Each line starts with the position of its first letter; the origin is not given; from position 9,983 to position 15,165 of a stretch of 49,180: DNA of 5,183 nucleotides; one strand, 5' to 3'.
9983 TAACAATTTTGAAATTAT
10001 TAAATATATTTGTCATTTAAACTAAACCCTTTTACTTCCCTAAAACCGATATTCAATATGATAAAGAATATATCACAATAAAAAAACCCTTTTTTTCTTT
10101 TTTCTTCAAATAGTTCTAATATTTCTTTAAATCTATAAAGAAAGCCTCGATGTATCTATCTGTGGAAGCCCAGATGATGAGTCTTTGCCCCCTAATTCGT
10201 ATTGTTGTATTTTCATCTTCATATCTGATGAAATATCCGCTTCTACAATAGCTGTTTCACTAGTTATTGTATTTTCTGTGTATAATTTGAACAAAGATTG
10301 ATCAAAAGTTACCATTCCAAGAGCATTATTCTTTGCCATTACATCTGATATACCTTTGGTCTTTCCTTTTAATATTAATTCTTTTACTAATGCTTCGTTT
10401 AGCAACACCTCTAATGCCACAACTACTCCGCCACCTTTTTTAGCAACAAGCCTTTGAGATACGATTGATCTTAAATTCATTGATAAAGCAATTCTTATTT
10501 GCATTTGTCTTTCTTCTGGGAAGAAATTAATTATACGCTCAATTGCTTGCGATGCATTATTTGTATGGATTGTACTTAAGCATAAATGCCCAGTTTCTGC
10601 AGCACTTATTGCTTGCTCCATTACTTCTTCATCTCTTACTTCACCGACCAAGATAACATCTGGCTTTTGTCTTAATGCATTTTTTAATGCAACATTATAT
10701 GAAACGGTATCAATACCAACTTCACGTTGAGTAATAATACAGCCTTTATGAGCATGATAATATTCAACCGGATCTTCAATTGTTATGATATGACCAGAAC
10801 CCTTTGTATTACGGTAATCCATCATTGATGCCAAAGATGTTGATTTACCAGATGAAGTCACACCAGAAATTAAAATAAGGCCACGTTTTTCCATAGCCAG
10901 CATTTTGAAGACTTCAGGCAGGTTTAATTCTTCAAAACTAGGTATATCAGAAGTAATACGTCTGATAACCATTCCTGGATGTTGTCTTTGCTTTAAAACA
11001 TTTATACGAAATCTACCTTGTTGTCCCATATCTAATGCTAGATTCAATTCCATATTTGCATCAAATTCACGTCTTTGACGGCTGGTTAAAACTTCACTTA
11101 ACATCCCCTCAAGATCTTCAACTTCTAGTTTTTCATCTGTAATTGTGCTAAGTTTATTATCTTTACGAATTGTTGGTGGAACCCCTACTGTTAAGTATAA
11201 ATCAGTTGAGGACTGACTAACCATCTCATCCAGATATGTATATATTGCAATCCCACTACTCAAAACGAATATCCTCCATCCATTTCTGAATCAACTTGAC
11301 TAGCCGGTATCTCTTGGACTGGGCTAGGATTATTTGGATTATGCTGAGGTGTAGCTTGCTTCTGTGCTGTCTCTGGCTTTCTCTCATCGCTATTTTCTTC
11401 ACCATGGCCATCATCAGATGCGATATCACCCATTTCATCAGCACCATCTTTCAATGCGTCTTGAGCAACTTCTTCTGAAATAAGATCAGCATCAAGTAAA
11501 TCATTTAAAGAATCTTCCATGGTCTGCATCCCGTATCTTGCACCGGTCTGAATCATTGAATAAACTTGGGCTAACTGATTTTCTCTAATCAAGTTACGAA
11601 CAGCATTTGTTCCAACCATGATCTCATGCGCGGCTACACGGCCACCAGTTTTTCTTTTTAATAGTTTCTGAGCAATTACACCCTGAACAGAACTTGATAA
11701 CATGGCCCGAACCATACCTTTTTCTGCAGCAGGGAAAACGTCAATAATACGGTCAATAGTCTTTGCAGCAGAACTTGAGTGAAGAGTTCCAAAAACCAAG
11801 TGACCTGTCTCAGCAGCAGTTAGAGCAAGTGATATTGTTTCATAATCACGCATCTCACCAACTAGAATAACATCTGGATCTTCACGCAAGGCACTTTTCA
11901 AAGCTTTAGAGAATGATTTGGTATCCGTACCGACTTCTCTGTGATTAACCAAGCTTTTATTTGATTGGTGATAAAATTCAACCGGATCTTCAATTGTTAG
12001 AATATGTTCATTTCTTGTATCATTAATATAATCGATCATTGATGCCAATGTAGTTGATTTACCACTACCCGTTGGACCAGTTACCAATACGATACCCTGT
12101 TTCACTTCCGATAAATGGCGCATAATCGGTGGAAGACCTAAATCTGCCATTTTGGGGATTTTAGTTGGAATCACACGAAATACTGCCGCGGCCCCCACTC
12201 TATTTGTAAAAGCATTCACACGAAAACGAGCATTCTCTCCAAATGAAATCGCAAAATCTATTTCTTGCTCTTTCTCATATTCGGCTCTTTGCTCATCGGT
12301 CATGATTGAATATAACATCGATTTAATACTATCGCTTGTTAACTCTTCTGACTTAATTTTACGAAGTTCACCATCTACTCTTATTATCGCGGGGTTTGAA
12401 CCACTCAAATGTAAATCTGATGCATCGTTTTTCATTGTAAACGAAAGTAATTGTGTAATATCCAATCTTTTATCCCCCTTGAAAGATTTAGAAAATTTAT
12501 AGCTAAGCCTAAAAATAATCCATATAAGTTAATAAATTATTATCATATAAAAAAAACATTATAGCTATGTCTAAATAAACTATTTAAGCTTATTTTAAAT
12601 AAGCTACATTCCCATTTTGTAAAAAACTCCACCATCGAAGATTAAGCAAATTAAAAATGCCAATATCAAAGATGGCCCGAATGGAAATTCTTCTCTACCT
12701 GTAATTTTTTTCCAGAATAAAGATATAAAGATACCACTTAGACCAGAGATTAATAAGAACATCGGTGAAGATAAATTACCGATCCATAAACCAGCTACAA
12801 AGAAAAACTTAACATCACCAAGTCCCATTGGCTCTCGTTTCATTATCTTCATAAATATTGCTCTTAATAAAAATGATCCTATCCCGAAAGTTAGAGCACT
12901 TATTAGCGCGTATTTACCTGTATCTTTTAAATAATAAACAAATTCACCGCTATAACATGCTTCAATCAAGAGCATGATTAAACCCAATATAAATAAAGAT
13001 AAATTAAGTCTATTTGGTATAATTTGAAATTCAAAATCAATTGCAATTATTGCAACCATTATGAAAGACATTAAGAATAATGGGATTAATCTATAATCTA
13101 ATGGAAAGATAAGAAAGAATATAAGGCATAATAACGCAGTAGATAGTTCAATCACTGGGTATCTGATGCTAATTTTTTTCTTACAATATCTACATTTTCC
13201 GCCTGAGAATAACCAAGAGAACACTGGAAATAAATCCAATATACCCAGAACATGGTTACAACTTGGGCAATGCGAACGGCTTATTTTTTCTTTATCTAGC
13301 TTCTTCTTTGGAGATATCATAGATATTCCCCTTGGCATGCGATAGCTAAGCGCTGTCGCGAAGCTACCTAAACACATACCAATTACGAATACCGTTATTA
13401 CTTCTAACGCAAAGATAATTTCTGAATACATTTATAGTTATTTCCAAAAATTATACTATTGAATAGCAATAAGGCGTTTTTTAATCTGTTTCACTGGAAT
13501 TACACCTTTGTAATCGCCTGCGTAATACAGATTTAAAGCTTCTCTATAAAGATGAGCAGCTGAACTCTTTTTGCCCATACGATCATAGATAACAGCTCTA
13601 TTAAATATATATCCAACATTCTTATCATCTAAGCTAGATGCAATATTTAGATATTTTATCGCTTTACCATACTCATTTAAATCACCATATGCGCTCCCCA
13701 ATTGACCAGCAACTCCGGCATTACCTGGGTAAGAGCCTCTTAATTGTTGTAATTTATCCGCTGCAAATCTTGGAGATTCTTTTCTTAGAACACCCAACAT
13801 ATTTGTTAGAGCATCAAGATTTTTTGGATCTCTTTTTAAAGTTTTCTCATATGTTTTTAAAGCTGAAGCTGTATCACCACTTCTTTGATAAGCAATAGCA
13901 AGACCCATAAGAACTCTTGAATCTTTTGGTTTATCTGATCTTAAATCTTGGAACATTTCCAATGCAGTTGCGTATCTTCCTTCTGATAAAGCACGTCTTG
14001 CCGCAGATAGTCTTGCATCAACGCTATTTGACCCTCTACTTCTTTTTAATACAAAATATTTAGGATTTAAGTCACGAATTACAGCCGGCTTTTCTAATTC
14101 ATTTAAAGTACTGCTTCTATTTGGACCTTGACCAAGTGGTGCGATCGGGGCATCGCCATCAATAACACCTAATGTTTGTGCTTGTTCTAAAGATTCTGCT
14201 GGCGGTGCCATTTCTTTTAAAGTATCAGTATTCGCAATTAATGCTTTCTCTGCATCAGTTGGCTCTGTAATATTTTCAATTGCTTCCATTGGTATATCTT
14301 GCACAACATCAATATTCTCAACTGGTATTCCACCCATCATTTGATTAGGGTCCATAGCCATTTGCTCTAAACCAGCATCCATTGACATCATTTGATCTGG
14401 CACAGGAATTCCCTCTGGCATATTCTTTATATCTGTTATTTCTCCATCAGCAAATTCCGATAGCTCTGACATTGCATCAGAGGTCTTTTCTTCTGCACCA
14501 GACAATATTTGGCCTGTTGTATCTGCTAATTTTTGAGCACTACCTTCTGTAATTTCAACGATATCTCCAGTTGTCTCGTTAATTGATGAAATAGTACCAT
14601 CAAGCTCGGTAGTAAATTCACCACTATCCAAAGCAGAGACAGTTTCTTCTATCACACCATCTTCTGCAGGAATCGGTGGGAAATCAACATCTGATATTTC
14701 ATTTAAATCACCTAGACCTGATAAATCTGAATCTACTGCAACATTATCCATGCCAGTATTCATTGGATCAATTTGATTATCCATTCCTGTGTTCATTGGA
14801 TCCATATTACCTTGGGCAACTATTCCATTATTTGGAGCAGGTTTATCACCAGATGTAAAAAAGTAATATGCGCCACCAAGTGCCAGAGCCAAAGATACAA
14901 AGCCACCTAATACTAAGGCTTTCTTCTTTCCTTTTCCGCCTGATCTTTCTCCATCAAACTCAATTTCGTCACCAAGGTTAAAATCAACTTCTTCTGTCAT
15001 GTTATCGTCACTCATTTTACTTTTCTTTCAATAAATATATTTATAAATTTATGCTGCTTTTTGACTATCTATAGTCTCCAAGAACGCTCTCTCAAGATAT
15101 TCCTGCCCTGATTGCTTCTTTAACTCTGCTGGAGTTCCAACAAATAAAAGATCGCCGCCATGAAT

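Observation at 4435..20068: Type IVa-pilus-like island with a non-canonical parts list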

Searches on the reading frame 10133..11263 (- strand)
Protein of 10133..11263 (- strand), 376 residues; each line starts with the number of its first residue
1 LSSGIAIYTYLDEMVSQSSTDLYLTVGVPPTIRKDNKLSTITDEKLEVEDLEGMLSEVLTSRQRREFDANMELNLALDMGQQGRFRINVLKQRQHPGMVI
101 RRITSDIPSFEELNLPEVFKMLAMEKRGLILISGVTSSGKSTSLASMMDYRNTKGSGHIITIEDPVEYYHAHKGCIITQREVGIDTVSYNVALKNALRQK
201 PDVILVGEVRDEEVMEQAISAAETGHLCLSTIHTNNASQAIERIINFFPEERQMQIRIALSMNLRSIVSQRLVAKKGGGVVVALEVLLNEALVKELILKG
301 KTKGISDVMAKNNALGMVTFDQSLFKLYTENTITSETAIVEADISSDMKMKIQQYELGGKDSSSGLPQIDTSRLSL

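Call 5: search_protein_families(library=pfam, max_evalue=0.01, proteins=[window:10133-11263:-])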
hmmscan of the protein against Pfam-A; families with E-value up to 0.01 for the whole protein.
window:10133-11263:- (376 aa): 1 family
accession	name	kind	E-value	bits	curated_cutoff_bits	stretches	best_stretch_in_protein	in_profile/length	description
PF00437.27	T2SSE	-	5e-44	150.9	24.9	1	72-275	82-280/370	Type II/IV secretion system protein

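Call 6: search_protein_families(library=ncbifam, max_evalue=0.001, proteins=[window:10133-11263:-])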
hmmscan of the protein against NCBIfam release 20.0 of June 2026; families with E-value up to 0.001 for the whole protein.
window:10133-11263:- (376 aa): 18 families
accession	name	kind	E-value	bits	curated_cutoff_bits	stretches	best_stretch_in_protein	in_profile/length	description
TIGR01420.1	pilT_fam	subfamily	3.5e-127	424.3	319.1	1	9-343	4-339/343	PilT/PilU family type 4a pilus ATPase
TIGR02525.1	plasmid_TraJ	equivalog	1.4e-43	149.3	368.3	1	67-339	84-364/372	plasmid transfer ATPase TraJ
NF041000.1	ATPase_ComGA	equivalog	2.2e-40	138.3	300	1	60-274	60-266/267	competence type IV pilus ATPase ComGA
TIGR02533.1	type_II_gspE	equivalog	1.5e-34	119.5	630.25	1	119-274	235-380/486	type II secretion system ATPase GspE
TIGR02538.1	type_IV_pilB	equivalog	4.2e-32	111.5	675.65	1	121-275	310-454/564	type IV-A pilus assembly ATPase PilB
NF007755.0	PRK10436.1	equivalog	3.4e-31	108.4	617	1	64-275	153-357/465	type II secretion system protein GspE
TIGR02524.1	dot_icm_DotB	equivalog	3.8e-31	108.6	463.3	1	65-308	68-320/358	Dot/Icm type IV secretion system ATPase DotB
NF053534.1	T4PilAsmATPsTfpB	equivalog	6.6e-27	94.1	850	1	117-247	326-452/584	type IV pilus assembly ATPase TfpB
TIGR02788.1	VirB11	equivalog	3.8e-19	68.9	249.95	1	117-250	134-268/308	P-type DNA transfer ATPase VirB11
NF058587.1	archaellum_moto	equivalog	6.3e-19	68.1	550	1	122-244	270-393/527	archaellum flagellar ATPase motor FlaI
TIGR02782.1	TrbB_P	equivalog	7.1e-17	61.6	304.55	1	124-254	133-262/303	P-type conjugative transfer ATPase TrbB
TIGR03819.1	heli_sec_ATPase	hypoth_equivalog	1.4e-15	57.3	373.15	1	124-242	175-295/340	TadA family conjugal transfer-associated ATPase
NF010469.0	PRK13894.1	subfamily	2.2e-14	53.6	508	1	123-247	146-267/320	conjugal transfer ATPase TrbB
NF010407.0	PRK13833.1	subfamily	4.3e-14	52.7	499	1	123-269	140-284/323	conjugal transfer protein TrbB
NF053672.1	bindosome_BasE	exception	1.1e-12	47.5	1000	1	115-261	258-405/512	bindosome assembly system ATPase subunit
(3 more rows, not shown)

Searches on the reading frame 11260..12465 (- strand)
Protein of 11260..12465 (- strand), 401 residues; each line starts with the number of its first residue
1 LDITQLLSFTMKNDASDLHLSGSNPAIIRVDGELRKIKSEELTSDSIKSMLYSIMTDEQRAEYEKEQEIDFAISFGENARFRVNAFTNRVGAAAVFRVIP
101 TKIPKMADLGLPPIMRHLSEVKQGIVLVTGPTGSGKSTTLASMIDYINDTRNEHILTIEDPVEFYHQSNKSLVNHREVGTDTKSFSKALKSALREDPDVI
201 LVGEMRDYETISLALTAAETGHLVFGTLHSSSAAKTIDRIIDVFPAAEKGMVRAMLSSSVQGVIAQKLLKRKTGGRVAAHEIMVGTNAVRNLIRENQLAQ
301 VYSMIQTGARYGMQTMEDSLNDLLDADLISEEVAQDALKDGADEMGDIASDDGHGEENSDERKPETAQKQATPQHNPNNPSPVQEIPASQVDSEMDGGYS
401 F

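Call 5: search_protein_families(library=pfam, max_evalue=0.01, proteins=[window:11260-12465:-])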
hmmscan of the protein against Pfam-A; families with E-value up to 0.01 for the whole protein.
window:11260-12465:- (401 aa): 18 families
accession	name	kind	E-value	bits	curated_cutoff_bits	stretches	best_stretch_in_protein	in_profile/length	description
PF00437.27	T2SSE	-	2.8e-54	184.6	24.9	1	3-271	12-280/370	Type II/IV secretion system protein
PF04851.21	ResIII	-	3.7e-05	24.1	22.5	1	122-246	22-152/164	Type III restriction enzyme, res subunit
PF13401.12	AAA_22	-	0.0002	22.1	27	1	122-203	4-91/130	AAA domain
PF13191.12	AAA_16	-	0.00057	20.9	32.6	1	121-154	19-52/167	AAA ATPase domain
PF13555.12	AAA_29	-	0.00065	19.8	27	1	121-140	19-39/61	P-loop containing region of AAA domain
PF00004.35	AAA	-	0.00068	20.5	21.2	0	126-205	1-66/131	ATPase family associated with various cellular activities (AAA)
PF25199.1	nSTAND_NTPase5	-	0.00076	19.8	34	1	119-161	37-79/145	Novel STAND NTPase 5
PF13476.12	AAA_23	-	0.0029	18.7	27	0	122-141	18-37/201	AAA domain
PF13245.12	AAA_19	-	0.0031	18.1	25.1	0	120-153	8-41/134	AAA domain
PF20720.3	nSTAND3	-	0.0037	17.4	27.2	1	122-166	16-59/155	Novel STAND NTPase 3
PF00265.24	TK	-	0.0038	17.5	20.6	1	125-249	3-132/176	Thymidine kinase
PF13604.12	AAA_30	-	0.0039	17.4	27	0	115-150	10-45/191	AAA domain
PF18766.7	SWI2_SNF2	-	0.0046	17.1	26.7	1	121-201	18-97/221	SWI2/SNF2 ATPase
PF13173.12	AAA_14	-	0.0047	17.4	27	0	124-170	3-49/129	AAA domain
PF24883.2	NPHP3_N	-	0.0053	17.4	24.8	0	122-155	21-53/164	Nephrocystin 3, N-terminal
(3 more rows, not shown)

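Call 6: search_protein_families(library=ncbifam, max_evalue=0.001, proteins=[window:11260-12465:-])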
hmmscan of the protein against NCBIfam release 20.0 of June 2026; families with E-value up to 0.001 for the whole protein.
window:11260-12465:- (401 aa): 19 families
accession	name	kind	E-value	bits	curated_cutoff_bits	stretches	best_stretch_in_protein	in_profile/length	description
TIGR01420.1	pilT_fam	subfamily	2.1e-145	484.3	319.1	1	3-337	2-337/343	PilT/PilU family type 4a pilus ATPase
TIGR02525.1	plasmid_TraJ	equivalog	3.8e-53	180.8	368.3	1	5-336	14-365/372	plasmid transfer ATPase TraJ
NF007755.0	PRK10436.1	equivalog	4.1e-49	167.5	617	1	3-271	89-357/465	type II secretion system protein GspE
TIGR02524.1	dot_icm_DotB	equivalog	4.5e-49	167.6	463.3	1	3-333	6-349/358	Dot/Icm type IV secretion system ATPase DotB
TIGR02533.1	type_II_gspE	equivalog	1e-48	166.2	630.25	1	4-271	114-381/486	type II secretion system ATPase GspE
TIGR02538.1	type_IV_pilB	equivalog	1.6e-46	159.1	675.65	1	3-271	185-454/564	type IV-A pilus assembly ATPase PilB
NF041000.1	ATPase_ComGA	equivalog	8.7e-42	142.9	300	1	5-270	2-266/267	competence type IV pilus ATPase ComGA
NF053534.1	T4PilAsmATPsTfpB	equivalog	8e-38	130.2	850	1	6-272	208-475/584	type IV pilus assembly ATPase TfpB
NF058587.1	archaellum_moto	equivalog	3.4e-20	72.3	550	1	126-240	278-393/527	archaellum flagellar ATPase motor FlaI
TIGR02782.1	TrbB_P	equivalog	2.8e-19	69.5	304.55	1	126-277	139-287/303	P-type conjugative transfer ATPase TrbB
TIGR02788.1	VirB11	equivalog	1.5e-16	60.4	249.95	1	125-265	146-289/308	P-type DNA transfer ATPase VirB11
TIGR03819.1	heli_sec_ATPase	hypoth_equivalog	8.8e-15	54.7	373.15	1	115-282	171-338/340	TadA family conjugal transfer-associated ATPase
NF010407.0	PRK13833.1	subfamily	3.6e-14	52.9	499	1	126-277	147-293/323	conjugal transfer protein TrbB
NF010469.0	PRK13894.1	subfamily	3.8e-13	49.5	508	1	125-243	151-267/320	conjugal transfer ATPase TrbB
NF010475.0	PRK13900.1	equivalog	2.6e-10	39.9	389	1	122-286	160-326/333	type IV secretion system ATPase VirB11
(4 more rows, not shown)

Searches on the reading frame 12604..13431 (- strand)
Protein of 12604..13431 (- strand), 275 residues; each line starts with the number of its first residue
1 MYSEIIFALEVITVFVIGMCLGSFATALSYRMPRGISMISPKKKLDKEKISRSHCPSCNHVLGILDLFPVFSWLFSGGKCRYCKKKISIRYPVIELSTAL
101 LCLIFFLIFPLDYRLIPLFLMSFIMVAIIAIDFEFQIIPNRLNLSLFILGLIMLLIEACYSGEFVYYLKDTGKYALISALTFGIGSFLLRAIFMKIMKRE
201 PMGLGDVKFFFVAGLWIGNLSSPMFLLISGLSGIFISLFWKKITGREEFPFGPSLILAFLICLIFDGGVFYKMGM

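Call 4: search_protein_families(library=pfam, max_evalue=0.01, proteins=[window:12604-13431:-])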
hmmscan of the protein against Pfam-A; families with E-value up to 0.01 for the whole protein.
window:12604-13431:- (275 aa): 2 families
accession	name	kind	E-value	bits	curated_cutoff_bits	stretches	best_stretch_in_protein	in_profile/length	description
PF06750.18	A24_N_bact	-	2.4e-27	95.3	23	1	16-108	1-83/84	Bacterial Peptidase A24 N-terminal domain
PF01478.23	Peptidase_A24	-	1e-14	55.2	26.5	1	120-237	2-103/104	Type IV leader peptidase family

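Call 6: search_protein_families(library=ncbifam, max_evalue=0.001, proteins=[window:12604-13431:-])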
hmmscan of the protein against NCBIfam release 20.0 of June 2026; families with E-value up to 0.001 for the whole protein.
window:12604-13431:- (275 aa): 0 families

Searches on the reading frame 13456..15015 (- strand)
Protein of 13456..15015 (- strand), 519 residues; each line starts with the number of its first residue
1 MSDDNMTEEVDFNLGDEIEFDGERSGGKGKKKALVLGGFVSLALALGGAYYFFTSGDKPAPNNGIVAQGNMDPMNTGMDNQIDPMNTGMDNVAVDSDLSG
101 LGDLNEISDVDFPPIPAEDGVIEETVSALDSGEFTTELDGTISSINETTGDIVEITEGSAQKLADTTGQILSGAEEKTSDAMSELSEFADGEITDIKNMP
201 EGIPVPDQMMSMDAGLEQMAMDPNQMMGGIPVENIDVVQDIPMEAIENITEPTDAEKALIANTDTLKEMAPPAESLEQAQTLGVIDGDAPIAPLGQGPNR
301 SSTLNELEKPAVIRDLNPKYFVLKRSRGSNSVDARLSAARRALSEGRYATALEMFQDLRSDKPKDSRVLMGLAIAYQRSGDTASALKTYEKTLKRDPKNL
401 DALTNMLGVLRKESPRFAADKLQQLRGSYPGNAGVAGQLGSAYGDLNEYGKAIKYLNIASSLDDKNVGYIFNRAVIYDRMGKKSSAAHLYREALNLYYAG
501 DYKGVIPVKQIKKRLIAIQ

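Call 4: search_protein_families(library=pfam, max_evalue=0.01, proteins=[window:13456-15015:-])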
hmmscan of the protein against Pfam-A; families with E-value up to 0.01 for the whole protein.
window:13456-15015:- (519 aa): 24 families
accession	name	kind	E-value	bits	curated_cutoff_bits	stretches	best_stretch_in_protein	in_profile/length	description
PF07719.23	TPR_2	-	8.9e-14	50.9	27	2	367-399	2-34/34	Tetratricopeptide repeat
PF14559.12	TPR_19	-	1.2e-13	51.5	25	1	342-399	1-58/68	Tetratricopeptide repeat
PF00515.34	TPR_1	-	1.8e-13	50.1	27.8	1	367-399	2-34/34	Tetratricopeptide repeat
PF13424.12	TPR_12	-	3.6e-12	46.7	30.1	1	344-396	22-75/77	Tetratricopeptide repeat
PF13428.12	TPR_14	-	7.8e-12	45.1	23.5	2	368-405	3-40/44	Tetratricopeptide repeat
PF13432.12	TPR_16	-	4.6e-10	40.2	32.7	1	338-399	3-64/65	Tetratricopeptide repeat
PF13181.12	TPR_8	-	1.1e-09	38.1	25.7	0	437-465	5-33/34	Tetratricopeptide repeat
PF13431.12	TPR_17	-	3.8e-08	33.4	24.4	0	388-406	1-19/34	Tetratricopeptide repeat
PF13429.12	TPR_15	-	5.1e-08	33.1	26.2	1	347-495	128-276/280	Tetratricopeptide repeat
PF13176.12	TPR_7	-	6.8e-08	32.4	27.9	1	369-399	2-34/36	Tetratricopeptide repeat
PF13174.12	TPR_6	-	2.1e-07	31.6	26.3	1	368-398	2-32/33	Tetratricopeptide repeat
PF03704.23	BTAD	-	3.8e-05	24.5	22.1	1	333-395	63-125/146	Bacterial transcriptional activator domain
PF04733.20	Coatomer_E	-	4.1e-05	23.6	21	1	346-430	181-267/290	Coatomer epsilon subunit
PF13371.12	TPR_9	-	4.5e-05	23.8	35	1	340-402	3-65/73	Tetratricopeptide repeat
PF13414.12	TPR_11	-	7.6e-05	22.8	26.8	0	440-481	1-42/42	TPR repeat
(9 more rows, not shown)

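Call 6: search_protein_families(library=ncbifam, max_evalue=0.001, proteins=[window:13456-15015:-])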
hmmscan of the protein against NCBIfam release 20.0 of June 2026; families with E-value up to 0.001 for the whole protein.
window:13456-15015:- (519 aa): 17 families
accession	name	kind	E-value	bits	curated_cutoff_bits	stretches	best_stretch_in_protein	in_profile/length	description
NF040959.1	MamA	equivalog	3.7e-18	65.7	200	1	338-496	43-202/204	magnetosome protein MamA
TIGR02917.1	PEP_TPR_lipo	equivalog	4.7e-12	44.6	312.2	0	410-498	340-428/899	XrtA/PEP-CTERM system TPR-repeat protein PrsT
TIGR02521.1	type_IV_pilW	equivalog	1.1e-11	44.8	154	1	330-405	29-104/234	type IV pilus biogenesis/stability protein PilW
TIGR02552.1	LcrH_SycD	equivalog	3.9e-11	42.8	104.8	1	338-400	24-86/136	SycD/LcrH family type III secretion system chaperone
NF002725.1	PRK02603.1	equivalog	5e-11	42.9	143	1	342-412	45-118/173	photosystem I assembly protein Ycf3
TIGR00540.1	TPR_hemY_coli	hypoth_equivalog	8.7e-11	41.2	142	1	337-493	229-385/385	heme biosynthesis-associated TPR protein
NF033920.0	C39_PA2778_fam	equivalog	2.9e-08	33.4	150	1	334-421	158-245/255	PA2778 family cysteine peptidase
NF033758.1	gliding_GltE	equivalog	7.4e-08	31.8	225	1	344-427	132-214/411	adventurous gliding motility TPR repeat lipoprotein GltE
NF008520.0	PRK11447.1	equivalog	8.9e-08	30.4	858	1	337-426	356-445/1157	cellulose synthase complex outer membrane protein BcsC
TIGR03939.1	PGA_TPR_OMP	equivalog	1.9e-07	29.7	366.65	1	325-418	113-206/800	poly-beta-1,6 N-acetyl-D-glucosamine export porin PgaA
NF047507.1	TPR_BatC_Lepto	exception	4e-07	29.7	175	1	343-416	69-145/214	TPR repeat-containing protein BatC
NF052415.1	T3SS_chap_SctY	equivalog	2.5e-06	28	70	0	343-398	17-72/106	type III secretion apparatus assembly chaperone SctY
TIGR02795.1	tol_pal_ybgF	equivalog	1.2e-05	25.9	90.1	0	327-399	34-109/119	tol-pal system protein YbgF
NF047558.1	TPR_END_plus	domain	5.7e-05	23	32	0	371-402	4-35/56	TPR end-of-group domain-containing protein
NF033762.1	social_mot_Tgl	equivalog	0.00016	21.1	225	1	364-457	29-124/252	social motility TPR repeat lipoprotein Tgl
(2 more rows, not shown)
